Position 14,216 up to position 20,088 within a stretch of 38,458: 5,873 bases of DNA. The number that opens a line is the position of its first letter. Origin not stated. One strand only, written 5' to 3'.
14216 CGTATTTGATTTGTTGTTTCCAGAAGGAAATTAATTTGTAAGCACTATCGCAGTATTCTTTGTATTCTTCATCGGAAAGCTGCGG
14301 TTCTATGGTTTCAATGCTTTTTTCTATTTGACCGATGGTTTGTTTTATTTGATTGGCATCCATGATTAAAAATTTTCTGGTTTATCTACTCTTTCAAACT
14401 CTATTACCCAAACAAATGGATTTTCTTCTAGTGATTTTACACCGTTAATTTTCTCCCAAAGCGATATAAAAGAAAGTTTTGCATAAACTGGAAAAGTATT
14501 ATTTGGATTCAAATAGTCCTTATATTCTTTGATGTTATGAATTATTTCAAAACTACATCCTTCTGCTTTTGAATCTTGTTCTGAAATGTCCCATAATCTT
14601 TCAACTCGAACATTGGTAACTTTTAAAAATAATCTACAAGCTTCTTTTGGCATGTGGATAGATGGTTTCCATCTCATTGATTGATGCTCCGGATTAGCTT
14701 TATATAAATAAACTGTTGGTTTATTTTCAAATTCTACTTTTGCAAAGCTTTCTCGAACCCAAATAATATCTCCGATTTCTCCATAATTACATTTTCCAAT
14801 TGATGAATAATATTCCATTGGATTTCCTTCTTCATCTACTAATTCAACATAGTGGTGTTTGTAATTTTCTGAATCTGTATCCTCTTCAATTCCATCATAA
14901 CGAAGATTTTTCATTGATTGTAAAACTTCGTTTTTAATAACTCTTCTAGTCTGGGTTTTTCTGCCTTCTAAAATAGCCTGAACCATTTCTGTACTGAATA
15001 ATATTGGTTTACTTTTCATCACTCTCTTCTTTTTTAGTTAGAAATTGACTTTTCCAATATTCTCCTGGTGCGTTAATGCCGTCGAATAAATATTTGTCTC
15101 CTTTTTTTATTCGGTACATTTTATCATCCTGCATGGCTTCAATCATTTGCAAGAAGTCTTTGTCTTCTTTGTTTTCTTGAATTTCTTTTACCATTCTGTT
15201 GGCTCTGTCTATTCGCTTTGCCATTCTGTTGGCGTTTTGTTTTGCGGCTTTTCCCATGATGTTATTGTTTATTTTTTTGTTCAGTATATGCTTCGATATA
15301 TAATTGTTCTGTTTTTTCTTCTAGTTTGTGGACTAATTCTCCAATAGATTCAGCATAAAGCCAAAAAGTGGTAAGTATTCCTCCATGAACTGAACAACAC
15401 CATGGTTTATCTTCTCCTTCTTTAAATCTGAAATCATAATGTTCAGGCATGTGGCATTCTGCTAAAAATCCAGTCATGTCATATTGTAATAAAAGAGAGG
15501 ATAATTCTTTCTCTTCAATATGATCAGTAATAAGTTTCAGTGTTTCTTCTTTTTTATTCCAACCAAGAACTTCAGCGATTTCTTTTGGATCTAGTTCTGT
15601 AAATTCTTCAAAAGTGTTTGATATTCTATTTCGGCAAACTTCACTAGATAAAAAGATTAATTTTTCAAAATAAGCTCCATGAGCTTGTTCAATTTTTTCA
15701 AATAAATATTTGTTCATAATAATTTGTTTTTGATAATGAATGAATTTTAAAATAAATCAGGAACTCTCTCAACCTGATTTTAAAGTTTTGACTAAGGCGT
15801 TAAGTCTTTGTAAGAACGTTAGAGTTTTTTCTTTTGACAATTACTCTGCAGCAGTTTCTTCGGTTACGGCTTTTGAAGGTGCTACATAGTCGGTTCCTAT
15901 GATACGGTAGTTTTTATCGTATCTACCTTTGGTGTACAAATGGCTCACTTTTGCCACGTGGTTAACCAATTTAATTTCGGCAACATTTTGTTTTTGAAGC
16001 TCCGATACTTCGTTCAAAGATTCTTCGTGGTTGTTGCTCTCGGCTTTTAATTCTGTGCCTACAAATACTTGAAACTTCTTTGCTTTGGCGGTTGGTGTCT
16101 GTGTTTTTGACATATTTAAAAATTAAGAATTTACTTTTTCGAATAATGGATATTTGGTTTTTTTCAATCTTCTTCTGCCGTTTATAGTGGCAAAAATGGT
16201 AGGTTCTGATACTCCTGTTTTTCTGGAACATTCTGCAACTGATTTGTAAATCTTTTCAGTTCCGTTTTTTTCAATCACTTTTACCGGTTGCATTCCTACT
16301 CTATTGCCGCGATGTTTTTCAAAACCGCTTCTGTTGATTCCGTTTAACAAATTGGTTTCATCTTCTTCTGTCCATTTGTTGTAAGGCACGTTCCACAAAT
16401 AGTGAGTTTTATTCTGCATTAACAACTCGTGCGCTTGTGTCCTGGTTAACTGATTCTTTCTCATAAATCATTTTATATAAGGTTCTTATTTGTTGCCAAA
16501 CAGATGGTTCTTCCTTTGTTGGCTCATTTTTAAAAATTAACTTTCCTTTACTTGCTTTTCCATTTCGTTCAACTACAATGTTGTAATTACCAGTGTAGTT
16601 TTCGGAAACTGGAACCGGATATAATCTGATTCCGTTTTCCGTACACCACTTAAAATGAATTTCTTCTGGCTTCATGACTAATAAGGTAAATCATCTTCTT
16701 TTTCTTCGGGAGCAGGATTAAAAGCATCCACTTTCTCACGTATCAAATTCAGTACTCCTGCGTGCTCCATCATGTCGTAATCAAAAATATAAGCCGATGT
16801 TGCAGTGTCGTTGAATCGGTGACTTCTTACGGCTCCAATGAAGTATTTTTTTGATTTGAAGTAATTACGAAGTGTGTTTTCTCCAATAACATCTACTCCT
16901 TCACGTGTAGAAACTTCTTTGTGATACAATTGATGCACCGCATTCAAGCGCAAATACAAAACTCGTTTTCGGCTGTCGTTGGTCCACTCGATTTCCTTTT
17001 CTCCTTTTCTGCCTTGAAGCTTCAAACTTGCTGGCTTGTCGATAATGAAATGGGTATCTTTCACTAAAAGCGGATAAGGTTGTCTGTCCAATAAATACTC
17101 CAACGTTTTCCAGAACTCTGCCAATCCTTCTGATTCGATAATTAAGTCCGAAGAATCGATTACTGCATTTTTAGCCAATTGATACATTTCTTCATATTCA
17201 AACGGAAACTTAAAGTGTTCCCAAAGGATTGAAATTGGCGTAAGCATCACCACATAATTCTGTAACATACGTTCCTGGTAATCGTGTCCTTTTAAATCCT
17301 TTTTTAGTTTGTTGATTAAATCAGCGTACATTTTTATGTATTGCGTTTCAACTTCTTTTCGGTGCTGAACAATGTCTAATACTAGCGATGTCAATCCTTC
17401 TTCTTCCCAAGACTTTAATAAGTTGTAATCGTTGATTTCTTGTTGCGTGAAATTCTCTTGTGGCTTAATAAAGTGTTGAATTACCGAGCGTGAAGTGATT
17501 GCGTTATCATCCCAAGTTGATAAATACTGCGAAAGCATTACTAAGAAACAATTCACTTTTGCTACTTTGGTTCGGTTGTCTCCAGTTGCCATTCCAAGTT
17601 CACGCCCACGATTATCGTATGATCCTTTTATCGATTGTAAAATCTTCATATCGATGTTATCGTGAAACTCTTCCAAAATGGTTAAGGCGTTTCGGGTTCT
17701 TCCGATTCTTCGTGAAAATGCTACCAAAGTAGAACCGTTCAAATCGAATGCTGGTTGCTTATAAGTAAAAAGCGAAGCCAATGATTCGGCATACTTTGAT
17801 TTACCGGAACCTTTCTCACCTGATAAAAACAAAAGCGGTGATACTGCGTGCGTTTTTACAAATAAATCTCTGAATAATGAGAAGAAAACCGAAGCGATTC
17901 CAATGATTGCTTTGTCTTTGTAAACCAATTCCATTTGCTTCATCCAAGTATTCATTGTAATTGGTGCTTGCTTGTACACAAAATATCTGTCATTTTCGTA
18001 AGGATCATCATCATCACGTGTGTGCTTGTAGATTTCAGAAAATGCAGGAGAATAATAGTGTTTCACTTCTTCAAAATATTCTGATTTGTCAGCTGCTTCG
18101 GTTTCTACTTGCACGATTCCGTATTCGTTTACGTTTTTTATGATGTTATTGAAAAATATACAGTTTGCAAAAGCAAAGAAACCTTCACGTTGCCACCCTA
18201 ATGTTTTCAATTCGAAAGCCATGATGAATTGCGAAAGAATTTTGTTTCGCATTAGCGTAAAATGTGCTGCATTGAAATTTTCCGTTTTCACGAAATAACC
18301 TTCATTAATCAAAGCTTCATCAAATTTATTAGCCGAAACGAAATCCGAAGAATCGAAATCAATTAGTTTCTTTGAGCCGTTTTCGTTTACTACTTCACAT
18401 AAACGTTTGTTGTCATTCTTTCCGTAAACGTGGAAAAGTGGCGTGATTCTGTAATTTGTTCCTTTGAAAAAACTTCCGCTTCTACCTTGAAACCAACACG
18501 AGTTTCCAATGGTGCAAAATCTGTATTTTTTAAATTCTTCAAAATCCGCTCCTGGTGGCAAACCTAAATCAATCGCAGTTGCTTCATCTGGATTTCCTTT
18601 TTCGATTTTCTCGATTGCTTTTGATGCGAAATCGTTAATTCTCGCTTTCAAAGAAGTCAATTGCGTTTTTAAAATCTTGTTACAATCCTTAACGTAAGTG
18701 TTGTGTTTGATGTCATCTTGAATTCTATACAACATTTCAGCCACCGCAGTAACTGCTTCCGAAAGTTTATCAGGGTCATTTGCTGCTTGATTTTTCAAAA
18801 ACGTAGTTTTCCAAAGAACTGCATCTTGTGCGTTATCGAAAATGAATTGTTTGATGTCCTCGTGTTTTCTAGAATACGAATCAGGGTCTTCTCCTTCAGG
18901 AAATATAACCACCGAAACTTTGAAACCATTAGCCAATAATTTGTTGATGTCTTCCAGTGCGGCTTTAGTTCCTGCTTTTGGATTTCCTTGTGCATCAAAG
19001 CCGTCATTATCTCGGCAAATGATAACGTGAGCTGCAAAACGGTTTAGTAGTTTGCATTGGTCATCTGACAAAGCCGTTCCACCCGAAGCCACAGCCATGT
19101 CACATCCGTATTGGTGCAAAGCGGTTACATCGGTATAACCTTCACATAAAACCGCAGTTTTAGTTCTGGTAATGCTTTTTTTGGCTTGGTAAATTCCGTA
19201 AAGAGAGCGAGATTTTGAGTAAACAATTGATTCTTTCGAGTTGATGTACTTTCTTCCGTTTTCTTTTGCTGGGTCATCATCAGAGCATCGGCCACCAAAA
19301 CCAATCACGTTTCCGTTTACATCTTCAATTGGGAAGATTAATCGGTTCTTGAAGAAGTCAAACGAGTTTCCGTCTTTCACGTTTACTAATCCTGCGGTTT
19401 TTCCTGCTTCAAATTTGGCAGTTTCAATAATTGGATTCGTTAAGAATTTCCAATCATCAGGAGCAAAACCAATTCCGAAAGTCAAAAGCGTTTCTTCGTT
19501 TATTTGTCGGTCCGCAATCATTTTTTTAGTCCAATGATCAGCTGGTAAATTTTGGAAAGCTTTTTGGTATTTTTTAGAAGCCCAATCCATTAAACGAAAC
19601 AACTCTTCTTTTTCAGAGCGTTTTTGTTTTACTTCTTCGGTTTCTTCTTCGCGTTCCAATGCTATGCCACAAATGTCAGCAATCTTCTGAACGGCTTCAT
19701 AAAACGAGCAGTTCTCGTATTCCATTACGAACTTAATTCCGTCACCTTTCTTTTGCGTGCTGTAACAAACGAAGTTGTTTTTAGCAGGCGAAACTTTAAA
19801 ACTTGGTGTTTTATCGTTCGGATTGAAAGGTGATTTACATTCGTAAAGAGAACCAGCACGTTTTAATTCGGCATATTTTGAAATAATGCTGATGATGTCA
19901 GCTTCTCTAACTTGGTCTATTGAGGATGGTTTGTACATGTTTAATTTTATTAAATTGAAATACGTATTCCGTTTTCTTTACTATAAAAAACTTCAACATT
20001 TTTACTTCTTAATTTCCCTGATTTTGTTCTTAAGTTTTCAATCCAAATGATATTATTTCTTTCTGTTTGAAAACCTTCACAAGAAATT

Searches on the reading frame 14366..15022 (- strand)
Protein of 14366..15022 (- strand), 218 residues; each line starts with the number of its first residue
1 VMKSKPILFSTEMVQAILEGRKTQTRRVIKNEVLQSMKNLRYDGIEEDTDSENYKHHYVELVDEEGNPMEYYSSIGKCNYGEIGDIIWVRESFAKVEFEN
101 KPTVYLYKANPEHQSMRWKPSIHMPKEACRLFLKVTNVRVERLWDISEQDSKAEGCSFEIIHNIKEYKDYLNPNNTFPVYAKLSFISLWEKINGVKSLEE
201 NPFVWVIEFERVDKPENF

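Call 10: search_protein_families(library=phrogs, proteins=[window:14366-15022:-], max_evalue=0.001)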
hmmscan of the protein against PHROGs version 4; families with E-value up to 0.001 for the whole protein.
window:14366-15022:- (218 aa): 4 families
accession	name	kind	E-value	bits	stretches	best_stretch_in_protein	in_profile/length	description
phrog_874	-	unknown function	1.8e-63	215.6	1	2-214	65-259/277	-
phrog_18361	-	unknown function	2.4e-22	80.5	1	124-216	1-90/92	-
phrog_27495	-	unknown function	1.6e-12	48.5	1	3-95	6-94/186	-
phrog_28019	-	unknown function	2.6e-10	41.2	1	2-31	1-30/55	-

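Call 47: search_protein_families(library=pfam, proteins=[window:14366-15022:-], max_evalue=0.1)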
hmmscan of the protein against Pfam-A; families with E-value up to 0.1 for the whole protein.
window:14366-15022:- (218 aa): 1 family
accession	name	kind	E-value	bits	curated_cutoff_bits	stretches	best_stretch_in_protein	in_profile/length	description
PF18705.7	DUF5643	-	0.098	13.1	34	0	39-100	30-87/115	Family of unknown function (DUF5643)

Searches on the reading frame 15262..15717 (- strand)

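Call 11: search_protein_families(library=phrogs, proteins=[window:15262-15717:-], max_evalue=0.001)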
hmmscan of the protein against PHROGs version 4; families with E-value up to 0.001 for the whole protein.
window:15262-15717:- (151 aa): 0 families

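Call 47: search_protein_families(library=pfam, proteins=[window:15262-15717:-], max_evalue=0.1)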
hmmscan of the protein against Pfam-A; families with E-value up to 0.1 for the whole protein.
window:15262-15717:- (151 aa): 2 families
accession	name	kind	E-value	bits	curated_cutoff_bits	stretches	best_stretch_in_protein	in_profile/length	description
PF20981.2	AAR2_1st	-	0.034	14.8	23.6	0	29-87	50-108/134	AAR2 N-terminal domain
PF00719.24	Pyrophosphatase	-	0.089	13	23.5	0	26-69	109-151/153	Inorganic pyrophosphatase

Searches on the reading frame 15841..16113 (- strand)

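Call 34: search_protein_families(library=phrogs, proteins=[window:15841-16113:-], max_evalue=0.01)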
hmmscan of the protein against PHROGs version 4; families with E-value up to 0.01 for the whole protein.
window:15841-16113:- (90 aa): 0 families

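Call 47: search_protein_families(library=pfam, proteins=[window:15841-16113:-], max_evalue=0.1)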
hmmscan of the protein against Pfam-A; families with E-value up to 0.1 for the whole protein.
window:15841-16113:- (90 aa): 1 family
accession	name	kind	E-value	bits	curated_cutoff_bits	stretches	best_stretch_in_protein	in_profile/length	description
PF18136.6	DNApol_Exo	-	0.091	12.3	26.7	1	1-70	173-242/282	DNA mitochondrial polymerase exonuclease domain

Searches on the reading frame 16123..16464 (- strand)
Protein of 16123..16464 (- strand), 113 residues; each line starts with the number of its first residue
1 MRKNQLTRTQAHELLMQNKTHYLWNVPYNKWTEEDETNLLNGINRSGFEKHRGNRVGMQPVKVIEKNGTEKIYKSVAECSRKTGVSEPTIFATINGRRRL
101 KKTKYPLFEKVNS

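Call 34: search_protein_families(library=phrogs, proteins=[window:16123-16464:-], max_evalue=0.01)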
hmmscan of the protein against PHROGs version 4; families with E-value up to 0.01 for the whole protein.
window:16123-16464:- (113 aa): 2 families
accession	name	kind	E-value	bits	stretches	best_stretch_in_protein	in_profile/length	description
phrog_59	-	DNA, RNA and nucleotide metabolism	0.0017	18.8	1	5-102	304-398/423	HNH endonuclease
phrog_7494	-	unknown function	0.004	18.5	1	69-100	33-64/89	-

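Call 47: search_protein_families(library=pfam, proteins=[window:16123-16464:-], max_evalue=0.1)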
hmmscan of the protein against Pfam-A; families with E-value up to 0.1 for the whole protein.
window:16123-16464:- (113 aa): 3 families
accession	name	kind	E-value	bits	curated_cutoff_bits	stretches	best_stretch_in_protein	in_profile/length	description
PF22083.2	I-HmuI_NUMOD-like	-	5.3e-07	29.6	27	1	62-99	1-38/46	DNA endonuclease I-HmuI-like, NUMOD-like domain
PF23588.3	HTH_CHD1_Hrp3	-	0.05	14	27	1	13-49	7-39/83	ATP-dependent helicase CHD1-2/hrp3 HTH domain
PF01418.23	HTH_6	-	0.069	13.6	28.3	1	61-90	22-51/77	Helix-turn-helix domain, rpiR family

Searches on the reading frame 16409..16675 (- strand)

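Call 34: search_protein_families(library=phrogs, proteins=[window:16409-16675:-], max_evalue=0.01)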
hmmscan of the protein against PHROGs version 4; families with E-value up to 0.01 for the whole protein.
window:16409-16675:- (88 aa): 1 family
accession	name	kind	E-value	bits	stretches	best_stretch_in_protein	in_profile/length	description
phrog_5945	-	unknown function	0.0016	19.7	1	7-70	10-76/80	-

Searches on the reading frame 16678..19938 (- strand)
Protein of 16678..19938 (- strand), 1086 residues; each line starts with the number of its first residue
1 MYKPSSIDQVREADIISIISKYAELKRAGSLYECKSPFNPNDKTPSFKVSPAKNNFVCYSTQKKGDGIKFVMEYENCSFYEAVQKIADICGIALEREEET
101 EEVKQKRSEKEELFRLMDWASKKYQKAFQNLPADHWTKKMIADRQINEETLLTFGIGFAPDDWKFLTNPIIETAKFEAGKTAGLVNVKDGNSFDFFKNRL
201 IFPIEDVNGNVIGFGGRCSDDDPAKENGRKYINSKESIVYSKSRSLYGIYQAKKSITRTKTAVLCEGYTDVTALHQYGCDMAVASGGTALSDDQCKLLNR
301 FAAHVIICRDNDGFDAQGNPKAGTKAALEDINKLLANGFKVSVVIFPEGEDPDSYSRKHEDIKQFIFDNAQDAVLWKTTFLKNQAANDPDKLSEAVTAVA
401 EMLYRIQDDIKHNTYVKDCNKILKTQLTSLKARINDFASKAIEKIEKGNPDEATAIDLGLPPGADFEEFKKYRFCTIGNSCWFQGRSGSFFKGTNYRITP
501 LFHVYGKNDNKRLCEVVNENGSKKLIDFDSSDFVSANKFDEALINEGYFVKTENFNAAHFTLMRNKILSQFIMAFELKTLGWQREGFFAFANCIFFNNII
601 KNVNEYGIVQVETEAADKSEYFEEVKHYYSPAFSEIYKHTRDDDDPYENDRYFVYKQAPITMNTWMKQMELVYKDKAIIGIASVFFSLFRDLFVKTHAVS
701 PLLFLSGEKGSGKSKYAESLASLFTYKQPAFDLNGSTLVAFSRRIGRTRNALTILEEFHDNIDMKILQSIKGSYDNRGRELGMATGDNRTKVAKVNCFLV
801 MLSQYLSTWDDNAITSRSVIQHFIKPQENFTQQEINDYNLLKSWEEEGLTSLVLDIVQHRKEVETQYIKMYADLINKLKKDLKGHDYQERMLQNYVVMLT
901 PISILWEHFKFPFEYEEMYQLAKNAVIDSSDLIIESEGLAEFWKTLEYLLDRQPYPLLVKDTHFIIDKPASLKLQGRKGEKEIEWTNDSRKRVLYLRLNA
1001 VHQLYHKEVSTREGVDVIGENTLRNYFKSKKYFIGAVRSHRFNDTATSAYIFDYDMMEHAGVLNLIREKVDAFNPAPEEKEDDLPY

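Call 10: search_protein_families(library=phrogs, proteins=[window:16678-19938:-], max_evalue=0.001)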
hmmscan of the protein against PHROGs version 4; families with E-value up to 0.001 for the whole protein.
window:16678-19938:- (1086 aa): 10 families
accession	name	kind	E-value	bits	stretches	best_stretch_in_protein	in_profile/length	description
phrog_6444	-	DNA, RNA and nucleotide metabolism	1.2e-96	325.8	1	6-444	9-439/577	DNA primase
phrog_22657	-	unknown function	1.4e-73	249.1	2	11-362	14-351/1185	-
phrog_47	-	DNA, RNA and nucleotide metabolism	6.5e-53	181.5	1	6-377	22-350/947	DNA primase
phrog_18097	-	DNA, RNA and nucleotide metabolism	1.5e-17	64.8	1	12-115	13-111/199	DNA primase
phrog_1139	-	DNA, RNA and nucleotide metabolism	3.3e-16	59.5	1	656-952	500-804/895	DNA primase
phrog_510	-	DNA, RNA and nucleotide metabolism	4.1e-16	59.8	1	44-135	54-146/667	DNA primase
phrog_239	-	DNA, RNA and nucleotide metabolism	1.9e-12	48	1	185-372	131-311/801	DNA primase/helicase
phrog_11992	-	unknown function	1.4e-11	46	1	37-118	33-113/177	-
phrog_360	-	DNA, RNA and nucleotide metabolism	7.8e-09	36.7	1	13-92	6-89/133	DNA primase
phrog_6088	-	DNA, RNA and nucleotide metabolism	1.7e-06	27.8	1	41-406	30-330/772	DNA primase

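Call 20: search_protein_families(library=pfam, proteins=[window:16678-19938:-], max_evalue=0.01)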
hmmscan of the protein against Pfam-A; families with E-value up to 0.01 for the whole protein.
window:16678-19938:- (1086 aa): 6 families
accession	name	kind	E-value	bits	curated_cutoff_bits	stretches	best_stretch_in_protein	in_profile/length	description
PF08275.17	DNAG_N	-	7.7e-30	104.1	26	1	137-253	14-128/128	DNA primase catalytic core, N-terminal domain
PF01807.25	Zn_ribbon_DnaG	-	1.5e-23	82.8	24.9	1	5-97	4-96/98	CHC2 zinc finger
PF13155.12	Toprim_2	-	4.8e-16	59.3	22.1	1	263-355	1-87/88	Toprim-like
PF13662.12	Toprim_4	-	5.5e-12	46.2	25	1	261-344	2-84/85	Toprim domain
PF13362.12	Toprim_3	-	6.8e-07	30.1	27.2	1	262-359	2-92/95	Toprim domain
PF01751.28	Toprim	-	1.5e-06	28.8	23.1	1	262-312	2-66/96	Toprim domain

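Call 27: find_related_loci(query=A2, collection=viral_contigs, flank=10000)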
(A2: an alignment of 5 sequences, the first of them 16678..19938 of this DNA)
Query A2 (1086 aa) in viral_contigs; peptide patterns used: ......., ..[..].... (x = any residue, [..] = any of these).
201 stretches matched a pattern; 85 encode a relative of the query (tblastn E <= 1e-3); the best 80 are kept; 80 distinct loci.
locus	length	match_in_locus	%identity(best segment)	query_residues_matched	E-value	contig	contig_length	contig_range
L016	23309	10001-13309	96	1-1086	0e+0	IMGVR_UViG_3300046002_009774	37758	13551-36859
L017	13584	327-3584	92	1-1086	0e+0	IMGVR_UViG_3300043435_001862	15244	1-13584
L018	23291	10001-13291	63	2-1085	0e+0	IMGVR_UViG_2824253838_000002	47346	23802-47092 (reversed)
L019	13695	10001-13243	58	1-1083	0e+0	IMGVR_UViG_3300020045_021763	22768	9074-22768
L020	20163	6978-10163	59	1-1067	0e+0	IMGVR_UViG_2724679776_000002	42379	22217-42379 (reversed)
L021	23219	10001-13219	58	1-1085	0e+0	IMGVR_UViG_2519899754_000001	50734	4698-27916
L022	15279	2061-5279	58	1-1086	0e+0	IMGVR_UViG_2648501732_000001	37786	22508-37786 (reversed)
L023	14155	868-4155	54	1-1086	0e+0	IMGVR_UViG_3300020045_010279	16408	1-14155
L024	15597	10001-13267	54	1-1086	0e+0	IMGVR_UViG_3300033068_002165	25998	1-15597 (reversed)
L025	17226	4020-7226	52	1-1082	0e+0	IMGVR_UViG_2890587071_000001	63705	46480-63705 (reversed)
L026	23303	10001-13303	69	1-1083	0e+0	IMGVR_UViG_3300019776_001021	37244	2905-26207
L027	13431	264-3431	50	1-1065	0e+0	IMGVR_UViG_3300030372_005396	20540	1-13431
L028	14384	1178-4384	62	1-1069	0e+0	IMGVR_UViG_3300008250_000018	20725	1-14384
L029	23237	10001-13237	57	1-1086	0e+0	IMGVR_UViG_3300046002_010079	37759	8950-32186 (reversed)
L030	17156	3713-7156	39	2-1086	0e+0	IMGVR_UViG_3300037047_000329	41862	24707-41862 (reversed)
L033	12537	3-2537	60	239-1086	0e+0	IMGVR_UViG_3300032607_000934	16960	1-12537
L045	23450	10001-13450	40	2-1086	0e+0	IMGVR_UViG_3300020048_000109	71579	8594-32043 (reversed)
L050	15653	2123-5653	28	7-1086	1e-102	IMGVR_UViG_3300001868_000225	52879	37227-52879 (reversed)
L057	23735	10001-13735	26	1-1086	4e-64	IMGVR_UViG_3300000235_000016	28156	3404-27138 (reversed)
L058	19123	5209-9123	34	4-1086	2e-59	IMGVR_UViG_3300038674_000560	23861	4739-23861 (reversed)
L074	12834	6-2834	39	211-1086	4e-154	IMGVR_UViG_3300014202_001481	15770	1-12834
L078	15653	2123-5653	28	7-1086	9e-103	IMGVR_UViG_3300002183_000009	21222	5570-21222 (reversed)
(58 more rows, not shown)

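Call 47: search_protein_families(library=pfam, proteins=[L029:9540-9992:+, L029:8415-8705:+, L029:7918-8286:-], max_evalue=0.1)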
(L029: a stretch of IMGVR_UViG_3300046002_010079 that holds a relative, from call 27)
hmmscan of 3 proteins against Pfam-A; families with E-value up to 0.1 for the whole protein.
L029:9540-9992:+ (150 aa): 1 family
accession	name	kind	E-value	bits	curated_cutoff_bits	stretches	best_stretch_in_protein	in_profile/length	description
PF08299.17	Bac_DnaA_C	-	0.014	15.9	31.5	1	41-76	30-67/69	Bacterial dnaA protein helix-turn-helix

L029:8415-8705:+ (96 aa): 2 families
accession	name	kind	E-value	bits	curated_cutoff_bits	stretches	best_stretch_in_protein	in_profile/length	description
PF23875.1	DUF7229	-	0.006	17.1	27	1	23-83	28-88/90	Domain of unknown function (DUF7229)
PF19970.4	VMAP-M9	-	0.024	15.2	27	1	10-87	41-115/135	vWA-MoxR associated protein middle region (VMAP-M) 9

L029:7918-8286:- (122 aa): 0 families

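Call 59: search_solved_structures(query=A2, max_evalue=1)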
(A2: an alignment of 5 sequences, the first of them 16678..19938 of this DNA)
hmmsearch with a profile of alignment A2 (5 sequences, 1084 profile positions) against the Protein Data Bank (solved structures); distinct sequences matched with E-value up to 1: 11.
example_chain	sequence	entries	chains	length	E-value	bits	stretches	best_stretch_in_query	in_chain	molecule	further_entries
2au3_A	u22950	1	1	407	1.4e-62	214.7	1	5-360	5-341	DNA primase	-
3b39_A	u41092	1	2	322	9.4e-46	159.1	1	109-357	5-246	DNA primase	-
1dd9_A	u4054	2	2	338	1.1e-45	158.8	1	109-357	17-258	DNA PRIMASE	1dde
1eqn_A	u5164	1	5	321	1.2e-45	158.7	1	109-357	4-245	DNA PRIMASE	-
5guj_A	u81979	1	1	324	1.5e-45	158.4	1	120-432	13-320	DNA primase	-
5vaz_A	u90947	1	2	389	6.2e-43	149.7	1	112-357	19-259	DNA primase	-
5w33_A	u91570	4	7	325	3.2e-38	134.1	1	111-353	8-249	DNA primase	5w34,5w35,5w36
4e2k_A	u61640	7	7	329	1.3e-35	125.5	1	124-415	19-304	DNA primase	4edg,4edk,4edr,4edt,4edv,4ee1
1d0q_A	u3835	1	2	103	1.1e-16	62.9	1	4-94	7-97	DNA PRIMASE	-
4w8h_A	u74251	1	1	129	0.17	12.5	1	154-213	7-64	Toll-receptor-related 2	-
4w8g_A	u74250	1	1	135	0.19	12.4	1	154-213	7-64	Toll-receptor-related 2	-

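Call 60: search_protein_families(library=ncbifam, proteins=[window:16678-19938:-], max_evalue=1)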
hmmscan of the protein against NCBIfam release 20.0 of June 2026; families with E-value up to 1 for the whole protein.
window:16678-19938:- (1086 aa): 4 families
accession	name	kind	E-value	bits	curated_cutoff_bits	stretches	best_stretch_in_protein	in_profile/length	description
TIGR01391.1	dnaG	equivalog_domain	1.1e-103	347.3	283.6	1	2-421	2-412/414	DNA primase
NF006382.0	PRK08624.1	equivalog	2.4e-15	56.3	440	1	70-313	75-301/373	hypothetical protein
TIGR00646.1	MG010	hypoth_equivalog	5e-05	22.9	260.65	1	185-344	45-188/218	DNA primase-like protein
NF003108.1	PRK04031.1-1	equivalog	0.12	11.6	300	1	252-298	156-202/419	DNA primase DnaG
